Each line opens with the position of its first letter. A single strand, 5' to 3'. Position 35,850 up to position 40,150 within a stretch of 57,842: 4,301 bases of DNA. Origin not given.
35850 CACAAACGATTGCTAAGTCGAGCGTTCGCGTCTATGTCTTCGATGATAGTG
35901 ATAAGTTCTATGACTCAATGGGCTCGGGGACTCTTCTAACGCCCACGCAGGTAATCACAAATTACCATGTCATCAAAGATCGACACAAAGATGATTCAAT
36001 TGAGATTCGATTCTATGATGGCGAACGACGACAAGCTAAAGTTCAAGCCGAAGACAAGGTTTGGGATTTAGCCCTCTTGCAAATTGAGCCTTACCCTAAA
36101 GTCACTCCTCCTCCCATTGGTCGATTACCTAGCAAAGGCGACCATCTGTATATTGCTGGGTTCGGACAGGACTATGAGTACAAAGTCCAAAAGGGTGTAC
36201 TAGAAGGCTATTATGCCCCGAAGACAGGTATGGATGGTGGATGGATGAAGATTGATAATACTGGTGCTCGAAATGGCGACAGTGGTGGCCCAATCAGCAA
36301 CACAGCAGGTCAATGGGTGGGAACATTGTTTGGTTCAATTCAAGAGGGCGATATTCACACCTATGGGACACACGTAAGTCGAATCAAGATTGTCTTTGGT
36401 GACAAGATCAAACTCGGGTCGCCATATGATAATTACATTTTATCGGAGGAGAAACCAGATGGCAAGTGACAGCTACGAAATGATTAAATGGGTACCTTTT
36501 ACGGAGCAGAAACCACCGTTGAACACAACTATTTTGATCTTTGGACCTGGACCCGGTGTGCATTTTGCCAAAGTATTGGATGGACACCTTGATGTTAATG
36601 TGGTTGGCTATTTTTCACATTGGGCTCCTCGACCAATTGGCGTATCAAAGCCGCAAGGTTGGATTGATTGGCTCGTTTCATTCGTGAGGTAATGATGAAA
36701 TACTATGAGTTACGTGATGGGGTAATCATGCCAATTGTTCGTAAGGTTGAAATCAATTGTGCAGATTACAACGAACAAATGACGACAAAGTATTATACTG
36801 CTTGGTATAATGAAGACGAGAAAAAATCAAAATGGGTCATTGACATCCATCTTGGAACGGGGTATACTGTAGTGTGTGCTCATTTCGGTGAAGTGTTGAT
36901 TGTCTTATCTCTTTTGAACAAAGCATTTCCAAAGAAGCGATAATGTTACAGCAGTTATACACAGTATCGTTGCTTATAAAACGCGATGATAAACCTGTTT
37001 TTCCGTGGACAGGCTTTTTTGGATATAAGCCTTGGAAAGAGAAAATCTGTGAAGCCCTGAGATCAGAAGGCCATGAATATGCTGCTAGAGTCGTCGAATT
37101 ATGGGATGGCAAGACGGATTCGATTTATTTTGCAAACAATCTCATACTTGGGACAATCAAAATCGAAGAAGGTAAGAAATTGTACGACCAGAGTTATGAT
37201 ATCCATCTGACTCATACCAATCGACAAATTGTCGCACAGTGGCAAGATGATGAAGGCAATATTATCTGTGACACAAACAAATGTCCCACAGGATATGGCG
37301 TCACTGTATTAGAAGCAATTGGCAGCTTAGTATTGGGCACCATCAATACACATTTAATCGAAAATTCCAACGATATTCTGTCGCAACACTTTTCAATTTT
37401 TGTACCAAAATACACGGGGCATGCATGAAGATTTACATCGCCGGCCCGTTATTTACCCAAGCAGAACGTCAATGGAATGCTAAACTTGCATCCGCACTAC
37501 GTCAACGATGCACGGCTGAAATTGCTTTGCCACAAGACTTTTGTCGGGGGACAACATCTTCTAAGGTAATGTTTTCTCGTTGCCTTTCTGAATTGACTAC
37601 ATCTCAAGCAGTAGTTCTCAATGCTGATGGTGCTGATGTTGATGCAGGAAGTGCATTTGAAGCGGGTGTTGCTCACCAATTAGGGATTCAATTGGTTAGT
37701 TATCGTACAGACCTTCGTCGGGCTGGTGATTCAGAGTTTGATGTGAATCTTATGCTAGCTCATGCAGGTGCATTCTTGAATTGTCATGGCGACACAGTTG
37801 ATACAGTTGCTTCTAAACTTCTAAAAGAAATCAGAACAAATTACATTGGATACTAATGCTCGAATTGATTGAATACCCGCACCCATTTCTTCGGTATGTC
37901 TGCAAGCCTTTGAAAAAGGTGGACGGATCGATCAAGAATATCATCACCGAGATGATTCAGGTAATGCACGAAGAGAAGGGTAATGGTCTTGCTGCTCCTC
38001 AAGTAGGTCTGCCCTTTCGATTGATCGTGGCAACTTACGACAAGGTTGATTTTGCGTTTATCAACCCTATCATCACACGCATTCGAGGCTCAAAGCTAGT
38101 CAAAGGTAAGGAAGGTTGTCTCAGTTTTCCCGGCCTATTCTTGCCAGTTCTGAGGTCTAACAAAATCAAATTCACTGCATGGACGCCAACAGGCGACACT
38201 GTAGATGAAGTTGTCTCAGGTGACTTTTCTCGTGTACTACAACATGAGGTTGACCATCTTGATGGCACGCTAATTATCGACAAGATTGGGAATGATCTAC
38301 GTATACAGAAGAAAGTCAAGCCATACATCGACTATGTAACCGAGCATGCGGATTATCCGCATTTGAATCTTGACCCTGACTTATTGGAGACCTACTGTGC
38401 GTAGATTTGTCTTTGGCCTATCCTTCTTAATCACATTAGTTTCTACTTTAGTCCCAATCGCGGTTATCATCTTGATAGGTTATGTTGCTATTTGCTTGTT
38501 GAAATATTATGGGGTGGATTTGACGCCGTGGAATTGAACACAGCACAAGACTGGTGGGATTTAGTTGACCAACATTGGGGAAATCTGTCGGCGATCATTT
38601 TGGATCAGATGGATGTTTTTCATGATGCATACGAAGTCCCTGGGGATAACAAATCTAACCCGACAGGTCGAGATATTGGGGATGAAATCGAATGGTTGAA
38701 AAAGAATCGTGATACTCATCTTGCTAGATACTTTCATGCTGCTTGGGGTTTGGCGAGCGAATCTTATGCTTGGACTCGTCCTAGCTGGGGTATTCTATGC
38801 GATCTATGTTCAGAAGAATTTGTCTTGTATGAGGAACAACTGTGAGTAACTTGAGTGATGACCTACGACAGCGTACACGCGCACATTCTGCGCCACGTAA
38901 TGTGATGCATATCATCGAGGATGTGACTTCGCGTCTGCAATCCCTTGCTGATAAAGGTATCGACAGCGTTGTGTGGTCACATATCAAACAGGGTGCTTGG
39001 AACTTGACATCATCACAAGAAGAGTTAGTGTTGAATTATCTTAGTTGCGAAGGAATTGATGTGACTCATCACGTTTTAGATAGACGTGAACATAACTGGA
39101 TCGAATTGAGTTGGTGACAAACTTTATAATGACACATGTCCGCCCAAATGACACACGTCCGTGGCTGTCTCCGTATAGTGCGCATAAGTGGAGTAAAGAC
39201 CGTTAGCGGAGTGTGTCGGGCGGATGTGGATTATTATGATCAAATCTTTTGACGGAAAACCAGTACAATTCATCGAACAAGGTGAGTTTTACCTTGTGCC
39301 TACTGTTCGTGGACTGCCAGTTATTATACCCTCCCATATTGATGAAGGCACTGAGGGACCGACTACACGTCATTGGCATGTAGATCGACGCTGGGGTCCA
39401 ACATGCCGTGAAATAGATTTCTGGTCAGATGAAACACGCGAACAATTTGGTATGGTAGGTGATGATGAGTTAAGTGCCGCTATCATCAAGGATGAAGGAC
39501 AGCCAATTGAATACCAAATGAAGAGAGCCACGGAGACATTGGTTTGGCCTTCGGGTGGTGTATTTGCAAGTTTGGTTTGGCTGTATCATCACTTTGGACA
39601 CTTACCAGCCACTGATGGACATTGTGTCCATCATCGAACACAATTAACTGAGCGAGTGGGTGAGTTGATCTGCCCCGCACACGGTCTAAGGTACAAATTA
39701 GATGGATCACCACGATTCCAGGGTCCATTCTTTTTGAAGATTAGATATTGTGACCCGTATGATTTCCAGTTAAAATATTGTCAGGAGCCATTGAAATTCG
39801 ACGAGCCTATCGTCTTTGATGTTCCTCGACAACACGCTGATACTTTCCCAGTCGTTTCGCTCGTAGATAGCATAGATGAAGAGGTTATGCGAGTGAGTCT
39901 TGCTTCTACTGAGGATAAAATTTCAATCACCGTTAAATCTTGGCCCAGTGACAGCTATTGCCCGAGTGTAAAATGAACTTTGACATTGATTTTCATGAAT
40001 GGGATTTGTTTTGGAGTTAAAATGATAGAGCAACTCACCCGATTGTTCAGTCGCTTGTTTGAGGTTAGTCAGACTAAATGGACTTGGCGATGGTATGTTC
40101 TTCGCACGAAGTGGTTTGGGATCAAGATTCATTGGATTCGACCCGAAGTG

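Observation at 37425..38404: Nucleoside 2-deoxyribosyltransferase-like gene translationally coupled to peptide deformylase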

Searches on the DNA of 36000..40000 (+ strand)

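Call 6: search_dna_similar(query=window:36000-40000:+, collection=phages, mode=distant)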
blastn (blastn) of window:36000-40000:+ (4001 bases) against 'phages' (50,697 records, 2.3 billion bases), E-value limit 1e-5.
No match.

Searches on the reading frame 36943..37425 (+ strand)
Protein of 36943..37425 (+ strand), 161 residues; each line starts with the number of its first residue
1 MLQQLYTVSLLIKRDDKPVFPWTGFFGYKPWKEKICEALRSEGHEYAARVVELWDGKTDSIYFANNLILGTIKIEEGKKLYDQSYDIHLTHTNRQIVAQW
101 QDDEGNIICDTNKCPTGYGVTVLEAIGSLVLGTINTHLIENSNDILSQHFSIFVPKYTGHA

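Call 3: search_protein_families(library=pfam, proteins=[window:36943-37425:+], max_evalue=0.01)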
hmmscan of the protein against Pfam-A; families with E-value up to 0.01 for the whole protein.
window:36943-37425:+ (161 aa): 0 families

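Call 4: search_protein_families(library=phrogs, proteins=[window:36943-37425:+], max_evalue=0.01)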
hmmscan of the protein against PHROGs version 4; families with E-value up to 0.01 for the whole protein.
window:36943-37425:+ (161 aa): 0 families

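Call 66: search_protein_families(library=padloc, proteins=[window:36943-37425:+], max_evalue=0.01)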
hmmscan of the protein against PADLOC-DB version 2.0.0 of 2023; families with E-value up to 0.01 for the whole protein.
window:36943-37425:+ (161 aa): 0 families

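Call 67: search_protein_families(library=ncbifam, proteins=[window:36943-37425:+], max_evalue=0.001)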
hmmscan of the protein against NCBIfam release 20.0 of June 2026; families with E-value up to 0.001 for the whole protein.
window:36943-37425:+ (161 aa): 0 families
